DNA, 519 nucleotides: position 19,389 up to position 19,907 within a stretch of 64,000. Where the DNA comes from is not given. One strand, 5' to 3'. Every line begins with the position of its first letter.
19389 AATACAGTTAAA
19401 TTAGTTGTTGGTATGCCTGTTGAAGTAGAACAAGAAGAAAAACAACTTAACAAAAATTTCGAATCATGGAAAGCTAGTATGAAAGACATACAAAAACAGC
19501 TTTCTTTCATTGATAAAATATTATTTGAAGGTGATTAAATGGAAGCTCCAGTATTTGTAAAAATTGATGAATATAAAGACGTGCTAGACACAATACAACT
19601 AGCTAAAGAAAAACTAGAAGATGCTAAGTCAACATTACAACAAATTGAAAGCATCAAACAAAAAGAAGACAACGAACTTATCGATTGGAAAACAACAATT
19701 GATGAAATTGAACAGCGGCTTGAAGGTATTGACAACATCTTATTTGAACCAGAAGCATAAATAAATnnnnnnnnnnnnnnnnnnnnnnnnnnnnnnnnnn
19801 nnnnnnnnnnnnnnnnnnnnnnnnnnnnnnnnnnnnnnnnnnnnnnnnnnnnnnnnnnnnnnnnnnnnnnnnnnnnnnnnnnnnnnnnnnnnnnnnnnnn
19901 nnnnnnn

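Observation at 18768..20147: Tandem triplet of paralogous small coiled-coil genes, first with proline-rich repeat extension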

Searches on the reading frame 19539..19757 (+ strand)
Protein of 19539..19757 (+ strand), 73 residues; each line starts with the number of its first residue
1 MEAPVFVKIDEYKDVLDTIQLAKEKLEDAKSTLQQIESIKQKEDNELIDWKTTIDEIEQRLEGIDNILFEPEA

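Call 3: search_protein_families(library=pfam, proteins=[window:19539-19757:+], max_evalue=1)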
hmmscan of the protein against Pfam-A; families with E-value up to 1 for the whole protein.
window:19539-19757:+ (73 aa): 8 families
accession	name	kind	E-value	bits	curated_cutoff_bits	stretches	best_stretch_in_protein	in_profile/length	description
PF20489.3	Birna_RdRp_C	-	0.00043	21.2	28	1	19-67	40-86/106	Birnavirus RNA dependent RNA polymerase (VP1), C-terminal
PF10819.13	DUF2564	-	0.0094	16.8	26.3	1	17-62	29-75/79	Protein of unknown function (DUF2564)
PF01665.21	Rota_NSP3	-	0.013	15.1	25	1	14-65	132-182/311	Rotavirus non-structural protein NSP3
PF11932.13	DUF3450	-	0.014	15.2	32.6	1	10-68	44-102/241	Protein of unknown function (DUF3450)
PF17388.7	GP24_25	-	0.017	16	27.4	1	3-68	19-85/124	Mycobacteriophage tail assembly protein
PF06009.19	Laminin_II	-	0.035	14.6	33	1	22-66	1-45/138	Laminin Domain II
PF17874.7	TPR_MalT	-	0.069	12.9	45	1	18-59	169-209/336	MalT-like TPR region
PF22105.2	DUF6943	-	0.14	12.7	27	1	6-46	73-114/131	Family of unknown function (DUF6943)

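Call 7: search_protein_families(library=ncbifam, proteins=[window:19539-19757:+], max_evalue=1)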
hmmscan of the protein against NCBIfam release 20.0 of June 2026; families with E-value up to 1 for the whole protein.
window:19539-19757:+ (73 aa): 5 families
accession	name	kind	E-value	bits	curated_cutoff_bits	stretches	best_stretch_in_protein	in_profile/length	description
NF047980.1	RoaM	exception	0.0026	17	400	1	8-57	205-254/356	actin-based motility regulator RoaM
NF045487.1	ASRP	equivalog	0.0051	15.5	300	1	9-62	340-393/593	archaea-specific SMC-related protein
TIGR02169.1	SMC_prok_A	equivalog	0.01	13.5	729.4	1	10-64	435-489/1165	chromosome segregation protein SMC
TIGR04320.1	Surf_Exclu_PgrA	domain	0.023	14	70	1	11-62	257-308/360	SEC10/PgrA surface exclusion domain-containing protein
TIGR04527.1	mycoplas_twoTM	subfamily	0.034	13.8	125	1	13-66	78-135/248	MG_279/MG_280 family protein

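Call 8: search_solved_structures(query=window:19539-19757:+, max_evalue=10)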
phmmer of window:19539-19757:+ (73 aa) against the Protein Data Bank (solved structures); distinct sequences matched with E-value up to 10: 9.
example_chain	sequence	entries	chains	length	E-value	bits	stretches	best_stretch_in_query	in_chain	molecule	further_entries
3mxz_A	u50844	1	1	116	0.095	16.5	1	23-61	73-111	Tubulin-specific chaperone A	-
1fos_E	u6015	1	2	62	0.3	14.9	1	12-47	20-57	P55-C-FOS PROTO-ONCOGENE PROTEIN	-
2wt7_A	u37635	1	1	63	0.32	14.8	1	12-47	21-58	PROTO-ONCOGENE PROTEIN C-FOS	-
5xg2_A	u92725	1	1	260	0.6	13.9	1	13-73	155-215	Chromosome partition protein Smc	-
7ung_C0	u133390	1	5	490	1.5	12.7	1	9-44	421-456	Tektin-3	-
9cpc_3O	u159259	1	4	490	2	12.3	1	9-46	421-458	Tektin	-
7rro_C0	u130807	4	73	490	3.5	11.5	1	9-47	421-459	Tektin-3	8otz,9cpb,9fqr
7sqk_A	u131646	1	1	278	5.4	10.9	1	4-38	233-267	HAUS augmin-like complex subunit 1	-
9f58_A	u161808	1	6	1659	9.5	10.2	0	8-60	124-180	eIF-2-alpha kinase GCN2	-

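Call 10: find_homologous_proteins(query=window:19539-19757:+, max_evalue=0.01)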
Query window:19539-19757:+ (73 aa): 9 proteins with E <= 0.01 among 9 candidates.
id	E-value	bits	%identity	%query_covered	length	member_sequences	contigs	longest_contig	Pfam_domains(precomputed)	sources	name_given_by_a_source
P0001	9.4e-37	141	99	100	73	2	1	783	-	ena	-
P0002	1.3e-31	125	84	100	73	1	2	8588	-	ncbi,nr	ncbi:MAG: hypothetical protein KJ601_04790 [Nanoarchaeota archaeon]|nr:hypothetical protein [Nanoarc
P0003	2.9e-29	118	78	100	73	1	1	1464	-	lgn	-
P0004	8.0e-19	85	61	97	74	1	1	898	-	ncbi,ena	-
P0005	2.1e-18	83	59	97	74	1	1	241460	-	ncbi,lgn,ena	-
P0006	7.8e-18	81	58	99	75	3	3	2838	-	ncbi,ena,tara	tara:strand:+ start:76 stop:303 length:228 start_codon:yes stop_codon:yes gene_type:complete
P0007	5.4e-17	79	58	99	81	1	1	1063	-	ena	-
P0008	2.4e-16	77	58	95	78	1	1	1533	-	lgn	-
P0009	7.0e-13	66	49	97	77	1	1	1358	-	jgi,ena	-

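Call 12: find_encoding_contigs(protein=P0005, flank=6000, max_places=3)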
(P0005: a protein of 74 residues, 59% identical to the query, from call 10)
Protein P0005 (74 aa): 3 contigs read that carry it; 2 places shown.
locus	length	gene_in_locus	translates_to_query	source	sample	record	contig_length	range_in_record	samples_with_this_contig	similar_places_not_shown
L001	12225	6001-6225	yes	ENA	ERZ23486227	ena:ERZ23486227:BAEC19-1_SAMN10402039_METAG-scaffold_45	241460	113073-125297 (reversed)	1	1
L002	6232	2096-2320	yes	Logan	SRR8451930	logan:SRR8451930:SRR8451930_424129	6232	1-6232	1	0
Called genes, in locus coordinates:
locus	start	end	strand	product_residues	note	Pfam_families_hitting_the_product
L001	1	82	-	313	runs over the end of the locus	PF04079:SMC_ScpB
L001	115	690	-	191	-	PF27325:MJ0538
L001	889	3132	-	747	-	PF00932:LTD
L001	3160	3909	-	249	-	-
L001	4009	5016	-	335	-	PF04055:Radical_SAM, PF13353:Fer4_12 (weak)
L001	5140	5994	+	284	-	-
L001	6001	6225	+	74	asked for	-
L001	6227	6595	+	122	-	-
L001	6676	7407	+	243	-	PF00486:Trans_reg_C (faint)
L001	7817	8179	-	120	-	-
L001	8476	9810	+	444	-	PF00753:Lactamase_B, PF12706:Lactamase_B_2 (weak), PF22505:RNase_J_b_CASP, PF07521:RMMBL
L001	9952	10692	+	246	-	PF00705:PCNA_N, PF02144:Rad1 (weak), PF04139:Rad9, PF02747:PCNA_C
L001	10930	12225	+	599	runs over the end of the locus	PF11617:Cu-binding_MopE (weak)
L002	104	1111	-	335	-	PF04055:Radical_SAM, PF13353:Fer4_12 (weak)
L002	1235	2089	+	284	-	-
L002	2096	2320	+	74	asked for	-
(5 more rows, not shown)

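Call 13: find_encoding_contigs(protein=P0002, flank=6000, max_places=3)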
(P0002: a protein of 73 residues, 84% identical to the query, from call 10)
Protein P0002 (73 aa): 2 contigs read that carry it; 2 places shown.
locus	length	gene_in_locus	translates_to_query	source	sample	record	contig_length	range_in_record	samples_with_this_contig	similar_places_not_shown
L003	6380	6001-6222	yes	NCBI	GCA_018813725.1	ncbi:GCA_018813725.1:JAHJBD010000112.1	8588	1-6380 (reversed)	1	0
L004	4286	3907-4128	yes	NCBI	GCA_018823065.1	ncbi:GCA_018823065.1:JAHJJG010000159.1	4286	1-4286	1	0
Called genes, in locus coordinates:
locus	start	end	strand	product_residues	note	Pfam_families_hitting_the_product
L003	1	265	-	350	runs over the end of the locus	PF04079:SMC_ScpB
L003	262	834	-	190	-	PF27325:MJ0538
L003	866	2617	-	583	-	PF00932:LTD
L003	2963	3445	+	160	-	-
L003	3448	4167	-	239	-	-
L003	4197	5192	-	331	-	PF04055:Radical_SAM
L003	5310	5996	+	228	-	-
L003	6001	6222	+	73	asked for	-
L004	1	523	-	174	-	PF00932:LTD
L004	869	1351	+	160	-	-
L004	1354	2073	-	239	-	-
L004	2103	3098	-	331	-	PF04055:Radical_SAM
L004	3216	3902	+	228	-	-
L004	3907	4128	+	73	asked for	-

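Call 17: predict_structure(alignment_id=A1)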
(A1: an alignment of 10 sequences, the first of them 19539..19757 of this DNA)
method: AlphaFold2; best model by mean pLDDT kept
length: 73 residues; sequences in the alignment: 10
mean_pLDDT: 87.2   pTM: 0.49
mean pLDDT of the five models: 87.2, 85.4, 84.8, 82.1, 76.1
residues with pLDDT >= 90: 48; 70-90: 14; 50-70: 10; < 50: 1
segments of 3 or more residues with pLDDT < 50: none
pLDDT, mean of each block of 10 residues (from residue 1): 62 89 95 95 96 96 86 58
secondary structure, 60 per line:
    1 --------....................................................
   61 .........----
elements in order: H9-69

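Call 19: search_protein_representatives(alignment_id=A1)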
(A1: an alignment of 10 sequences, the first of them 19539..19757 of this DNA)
Query: 10 sequences, 74 profile positions. Proteins with E-value up to 0.001 (for the whole library): 2863; up to 1e-10: 598; up to 1e-30: 0. The best 150 are listed.
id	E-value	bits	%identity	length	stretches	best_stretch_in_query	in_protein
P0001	1.7e-30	121.1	-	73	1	1-74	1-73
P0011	1.5e-28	114.9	-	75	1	1-73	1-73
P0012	6.0e-26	106.5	-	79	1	3-73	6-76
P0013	1.3e-25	105.4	-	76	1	1-73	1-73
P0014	5.8e-25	103.4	-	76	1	3-74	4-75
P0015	9.8e-25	102.6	-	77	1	3-73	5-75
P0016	2.5e-24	101.3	-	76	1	3-73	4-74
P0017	3.0e-24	101.1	-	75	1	1-73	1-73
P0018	5.8e-24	100.2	-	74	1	1-73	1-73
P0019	6.3e-24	100.0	-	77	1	3-73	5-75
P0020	6.6e-24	100.0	-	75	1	1-73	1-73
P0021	8.2e-24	99.7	-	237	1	3-73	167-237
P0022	1.7e-23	98.7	-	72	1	4-73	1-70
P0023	1.9e-23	98.5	-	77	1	3-74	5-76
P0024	2.9e-23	97.9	-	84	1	3-73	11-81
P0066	4.9e-19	84.4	-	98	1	4-73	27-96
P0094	2.6e-17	78.8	-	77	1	1-69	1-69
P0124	3.4e-16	75.3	-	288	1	3-72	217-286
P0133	7.6e-16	74.1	-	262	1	4-73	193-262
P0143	1.5e-15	73.2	-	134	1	3-71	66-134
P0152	2.0e-15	72.8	-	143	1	3-71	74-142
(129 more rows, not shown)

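Call 23: search_solved_structures(query=A2, max_evalue=10)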
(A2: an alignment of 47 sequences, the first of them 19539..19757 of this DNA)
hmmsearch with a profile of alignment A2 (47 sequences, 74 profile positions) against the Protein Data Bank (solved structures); distinct sequences matched with E-value up to 10: 48.
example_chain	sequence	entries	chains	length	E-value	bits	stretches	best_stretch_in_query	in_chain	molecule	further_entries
9k22_A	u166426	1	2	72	0.04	17.2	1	11-57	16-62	Protein CBFA2T2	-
8glv_JG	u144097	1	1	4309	0.11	15.8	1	10-66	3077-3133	AAA+ ATPase domain-containing protein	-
5zuv_A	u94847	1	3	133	0.12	15.7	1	10-57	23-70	Spike glycoprotein,Spike glycoprotein,inhibitor EK1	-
5yl9_A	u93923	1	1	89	0.13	15.6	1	10-57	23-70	Spike glycoprotein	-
4c46_A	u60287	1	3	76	0.13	15.5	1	15-71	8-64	GENERAL CONTROL PROTEIN GCN4, GENERAL CONTROL PROTEIN GCN4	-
3vjf_A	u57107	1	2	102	0.16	15.3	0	24-59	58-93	WA20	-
6bcf_D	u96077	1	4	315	0.18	15.1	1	6-42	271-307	Ribosomal protein 3/homing endonuclease-like fusion protein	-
3r7p_A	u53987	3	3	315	0.18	15.1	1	6-42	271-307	Ribosomal protein 3/homing endonuclease-like fusion protein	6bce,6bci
6bcn_A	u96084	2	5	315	0.18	15.1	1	6-42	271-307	Ribosomal protein 3/homing endonuclease-like fusion protein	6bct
6bch_A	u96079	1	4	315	0.18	15.1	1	6-42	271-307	Ribosomal protein 3/homing endonuclease-like fusion protein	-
6bcg_D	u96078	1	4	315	0.18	15.1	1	6-42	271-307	Ribosomal protein 3/homing endonuclease-like fusion protein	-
5zhy_A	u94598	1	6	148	0.26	14.6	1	10-55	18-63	Spike glycoprotein, Spike glycoprotein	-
7n3t_C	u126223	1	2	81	0.28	14.5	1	18-63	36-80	Designed TrkA-binding miniprotein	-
4bgv_A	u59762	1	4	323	0.34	14.2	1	30-61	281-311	MALATE DEHYDROGENASE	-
6w1s_W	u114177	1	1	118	0.36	14.1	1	21-59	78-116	Mediator of RNA polymerase II transcription subunit 28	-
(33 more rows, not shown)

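Call 24: search_protein_families(library=pfam, alignment_id=A2, max_evalue=0.01)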
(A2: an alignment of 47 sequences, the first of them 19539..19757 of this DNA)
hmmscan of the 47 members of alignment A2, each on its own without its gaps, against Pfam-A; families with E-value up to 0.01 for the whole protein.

A. member 1, window:19539-19757:+ (73 aa): 2 families
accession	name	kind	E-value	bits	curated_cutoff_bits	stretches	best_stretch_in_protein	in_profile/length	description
PF20489.3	Birna_RdRp_C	-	0.00043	21.2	28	1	19-67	40-86/106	Birnavirus RNA dependent RNA polymerase (VP1), C-terminal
PF10819.13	DUF2564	-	0.0094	16.8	26.3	0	17-62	29-75/79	Protein of unknown function (DUF2564)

B. families by the number of members that match (of 47 scanned): 54 families (the first 25 are shown)
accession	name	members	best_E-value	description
PF05531.17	NPV_P10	7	0.0011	Nucleopolyhedrovirus P10 protein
PF07544.18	Med9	5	0.00049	RNA polymerase II transcription mediator complex subunit 9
PF20489.3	Birna_RdRp_C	4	0.00043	Birnavirus RNA dependent RNA polymerase (VP1), C-terminal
PF06009.19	Laminin_II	4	0.00066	Laminin Domain II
PF04210.18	MtrG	3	0.0002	Tetrahydromethanopterin S-methyltransferase, subunit G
PF06810.17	Phage_scaffold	3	0.00027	Phage capsid assembly scaffolding protein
PF18052.6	Rx_N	3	0.00072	Rx N-terminal domain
PF09155.15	DUF1940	3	0.00073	Domain of unknown function (DUF1940)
PF09325.15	Vps5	2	0.00096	Vps5 C terminal like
PF24423.1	OVT1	2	0.0027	Major antigen, helical domain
PF17107.11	SesA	2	0.0037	N-terminal domain on NACHT_NTPase and P-loop NTPases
PF08651.15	DASH_Duo1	2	0.0082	DASH complex subunit Duo1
PF23729.2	Spectrin_Dys-1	1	3.7e-05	Dystrophin-1-like, spectrin repeat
PF18595.6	Nuf2_DHR10-like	1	8e-05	Nuf2, DHR10-like domain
PF05622.17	HOOK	1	0.00021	HOOK protein coiled-coil region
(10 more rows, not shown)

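Call 28: find_related_loci(query=A3, collection=genome_contigs, flank=6000)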
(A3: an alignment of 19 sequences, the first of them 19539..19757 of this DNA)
Query A3 (73 aa) in genome_contigs; peptide patterns used: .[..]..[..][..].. (x = any residue, [..] = any of these).
312 stretches matched a pattern; 137 encode a relative of the query (tblastn E <= 1e-3); the best 80 are kept; 80 distinct loci.
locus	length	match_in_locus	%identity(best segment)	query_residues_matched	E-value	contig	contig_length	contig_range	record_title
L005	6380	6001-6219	84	1-73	9e-37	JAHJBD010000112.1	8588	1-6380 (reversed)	MAG: Nanoarchaeota archaeon isolate Modern_marine.mb.241 Modern_marine.mb.241_k141_1516537, whole genome shotgun sequenc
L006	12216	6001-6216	61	2-73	4e-24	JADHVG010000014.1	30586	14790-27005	MAG: Candidatus Woesearchaeota archaeon isolate BS150m-G66 BS-150m-C1213, whole genome shotgun sequence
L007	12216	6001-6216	56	2-73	2e-23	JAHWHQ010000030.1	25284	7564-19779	MAG: Candidatus Woesearchaeota archaeon isolate MP5_5_87 k127_19850778, whole genome shotgun sequence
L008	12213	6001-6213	61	1-71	2e-23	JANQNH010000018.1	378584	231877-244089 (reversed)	MAG: Candidatus Nanoarchaeia archaeon isolate PL23a_bin.24 k99_6263341, whole genome shotgun sequence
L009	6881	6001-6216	58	2-73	6e-23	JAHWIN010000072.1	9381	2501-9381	MAG: Candidatus Woesearchaeota archaeon isolate YT1_767 k127_59986943, whole genome shotgun sequence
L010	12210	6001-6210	54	3-72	6e-23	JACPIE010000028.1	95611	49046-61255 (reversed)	MAG: Candidatus Woesearchaeota archaeon isolate NC_groundwater_432_Ag_B-0.1um_40_22 GD18-4_B1_scaffold_1315042, whole ge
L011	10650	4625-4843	58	1-73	9e-23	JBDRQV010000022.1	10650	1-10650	MAG: Nanoarchaeota archaeon isolate MEGAHIT-group-2.61 k141_723122, whole genome shotgun sequence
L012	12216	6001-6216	54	2-73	7e-22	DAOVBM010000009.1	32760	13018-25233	MAG TPA_asm: Candidatus Woesearchaeota archaeon isolate CSMAG_1005 CSMAG_1005_k141_6516679_length_32760_cov_11.8200, who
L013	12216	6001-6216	54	2-73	7e-22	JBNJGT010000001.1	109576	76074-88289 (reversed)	MAG: Nanobdellota archaeon isolate Y22_30dBSe2.bin.114 NODE_19_length_109576_cov_35.111137, whole genome shotgun sequenc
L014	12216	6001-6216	54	2-73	1e-21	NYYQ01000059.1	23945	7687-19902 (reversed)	MAG: Candidatus Woesearchaeota archaeon isolate ARS74 MHASMcontig_625480, whole genome shotgun sequence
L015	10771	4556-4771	54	2-73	1e-21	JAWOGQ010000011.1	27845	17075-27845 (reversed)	MAG: Candidatus Woesearchaeota archaeon isolate BLK6-3.bin.78 k191_1545149, whole genome shotgun sequence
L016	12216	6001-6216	54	2-73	2e-21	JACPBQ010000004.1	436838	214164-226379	MAG: Candidatus Woesearchaeota archaeon isolate NC_groundwater_261_Ag_S-0.2um_40_15 S5_GD2017_2_S2_scaffold_59, whole ge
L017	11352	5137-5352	56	2-73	5e-21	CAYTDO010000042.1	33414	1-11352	MAG TPA_asm: uncultured Methanosarcinales archaeon isolate binchicken_co203_461 genome assembly, contig: k141_1418683, w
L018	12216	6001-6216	54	2-73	5e-21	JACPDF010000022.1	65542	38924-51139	MAG: Candidatus Woesearchaeota archaeon isolate NC_groundwater_302_Ag_B-0.1um_38_13 S7_GD2017_3_B1_scaffold_168, whole g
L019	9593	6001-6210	51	3-72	4e-21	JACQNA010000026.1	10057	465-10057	MAG: Candidatus Woesearchaeota archaeon isolate NC_groundwater_1243_Ag_S-0.1um_52_42 S_p1_S3_coassembly_k141_593148, who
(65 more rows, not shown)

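Call 49: search_protein_families(library=phrogs, proteins=[window:19539-19757:+], max_evalue=0.01)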
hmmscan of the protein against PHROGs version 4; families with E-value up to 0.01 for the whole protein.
window:19539-19757:+ (73 aa): 0 families

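Call 50: search_protein_families(library=padloc, proteins=[window:19539-19757:+], max_evalue=0.01)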
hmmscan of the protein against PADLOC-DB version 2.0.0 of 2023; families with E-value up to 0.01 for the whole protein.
window:19539-19757:+ (73 aa): 0 families

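Call 68: search_dna_similar(query=window:19539-19757:+, collection=phages, mode=protein, max_evalue=0.001, max_rows=10)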
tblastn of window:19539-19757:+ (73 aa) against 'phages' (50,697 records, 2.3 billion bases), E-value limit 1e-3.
No match.

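Call 70: list_cluster_members(proteins=[P0021, P0010, P0001, P0012, P0124, P0133, P0143, P0152, P0066, P0094])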
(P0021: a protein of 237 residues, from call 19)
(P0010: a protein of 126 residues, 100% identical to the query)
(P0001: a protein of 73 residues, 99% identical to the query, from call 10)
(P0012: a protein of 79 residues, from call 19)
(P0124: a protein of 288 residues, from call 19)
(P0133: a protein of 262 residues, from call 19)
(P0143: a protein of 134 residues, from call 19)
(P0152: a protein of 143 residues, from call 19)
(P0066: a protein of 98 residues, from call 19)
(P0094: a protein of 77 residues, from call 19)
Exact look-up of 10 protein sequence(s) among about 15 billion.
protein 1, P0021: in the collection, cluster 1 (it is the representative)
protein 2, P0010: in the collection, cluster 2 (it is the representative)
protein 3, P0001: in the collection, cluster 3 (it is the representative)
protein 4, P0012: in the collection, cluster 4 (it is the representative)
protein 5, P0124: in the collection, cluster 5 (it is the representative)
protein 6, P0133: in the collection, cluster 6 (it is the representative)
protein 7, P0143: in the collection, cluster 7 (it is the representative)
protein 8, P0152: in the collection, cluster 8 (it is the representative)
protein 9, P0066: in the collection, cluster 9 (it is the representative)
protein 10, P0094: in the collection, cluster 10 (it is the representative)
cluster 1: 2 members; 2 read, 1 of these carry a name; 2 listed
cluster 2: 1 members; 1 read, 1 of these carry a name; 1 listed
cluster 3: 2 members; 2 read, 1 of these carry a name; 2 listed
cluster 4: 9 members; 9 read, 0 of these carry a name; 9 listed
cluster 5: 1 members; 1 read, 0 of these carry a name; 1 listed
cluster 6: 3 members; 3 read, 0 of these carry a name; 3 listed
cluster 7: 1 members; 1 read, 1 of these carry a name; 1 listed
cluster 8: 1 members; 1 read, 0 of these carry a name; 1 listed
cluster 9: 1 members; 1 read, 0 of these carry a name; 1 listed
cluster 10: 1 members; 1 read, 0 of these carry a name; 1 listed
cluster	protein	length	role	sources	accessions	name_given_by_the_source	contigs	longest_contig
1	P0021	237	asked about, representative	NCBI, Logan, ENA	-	-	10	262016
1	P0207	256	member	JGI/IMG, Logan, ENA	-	hypothetical protein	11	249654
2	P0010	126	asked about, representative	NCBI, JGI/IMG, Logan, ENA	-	hypothetical protein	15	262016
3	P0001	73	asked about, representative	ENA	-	-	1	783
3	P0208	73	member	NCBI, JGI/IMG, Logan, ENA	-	hypothetical protein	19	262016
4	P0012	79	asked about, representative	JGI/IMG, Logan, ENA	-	-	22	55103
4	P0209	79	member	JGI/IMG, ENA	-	-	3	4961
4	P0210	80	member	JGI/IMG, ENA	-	-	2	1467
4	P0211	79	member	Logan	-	-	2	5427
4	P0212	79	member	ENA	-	-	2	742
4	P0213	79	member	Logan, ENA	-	-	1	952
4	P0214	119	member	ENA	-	-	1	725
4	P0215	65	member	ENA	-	-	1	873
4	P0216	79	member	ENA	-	-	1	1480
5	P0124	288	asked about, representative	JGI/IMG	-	-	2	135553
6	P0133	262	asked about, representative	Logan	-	-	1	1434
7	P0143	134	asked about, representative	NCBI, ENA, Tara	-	strand:- start:1546 stop:1950 length:405 start_codon:yes stop_codon:yes gene_type:complete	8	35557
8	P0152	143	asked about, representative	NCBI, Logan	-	-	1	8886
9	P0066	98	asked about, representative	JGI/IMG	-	-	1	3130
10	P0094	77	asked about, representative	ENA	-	-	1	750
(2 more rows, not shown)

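Call 71: find_encoding_contigs(protein=P0143, flank=8000, max_places=3)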
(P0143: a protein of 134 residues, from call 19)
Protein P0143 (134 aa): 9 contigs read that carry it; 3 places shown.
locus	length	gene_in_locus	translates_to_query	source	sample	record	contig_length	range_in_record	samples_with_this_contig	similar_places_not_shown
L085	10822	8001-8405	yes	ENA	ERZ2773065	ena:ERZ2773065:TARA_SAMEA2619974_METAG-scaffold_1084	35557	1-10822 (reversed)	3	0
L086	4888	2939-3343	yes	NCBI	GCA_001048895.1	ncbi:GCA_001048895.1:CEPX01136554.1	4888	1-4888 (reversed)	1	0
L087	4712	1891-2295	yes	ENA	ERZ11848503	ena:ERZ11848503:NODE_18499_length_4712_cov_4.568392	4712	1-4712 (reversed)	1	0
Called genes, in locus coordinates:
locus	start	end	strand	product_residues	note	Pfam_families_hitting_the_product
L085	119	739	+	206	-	-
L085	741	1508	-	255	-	PF01145:Band_7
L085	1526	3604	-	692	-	PF12705:PDDEXK_1 (weak)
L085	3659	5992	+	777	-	-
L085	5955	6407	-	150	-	-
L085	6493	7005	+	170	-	PF02163:Peptidase_M50 (faint)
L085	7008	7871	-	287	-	-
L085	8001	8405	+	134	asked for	-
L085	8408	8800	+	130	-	-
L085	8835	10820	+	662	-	?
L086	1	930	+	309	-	?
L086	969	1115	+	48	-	-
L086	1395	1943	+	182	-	PF02163:Peptidase_M50 (faint)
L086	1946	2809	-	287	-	-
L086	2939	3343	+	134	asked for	-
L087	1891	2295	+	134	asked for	-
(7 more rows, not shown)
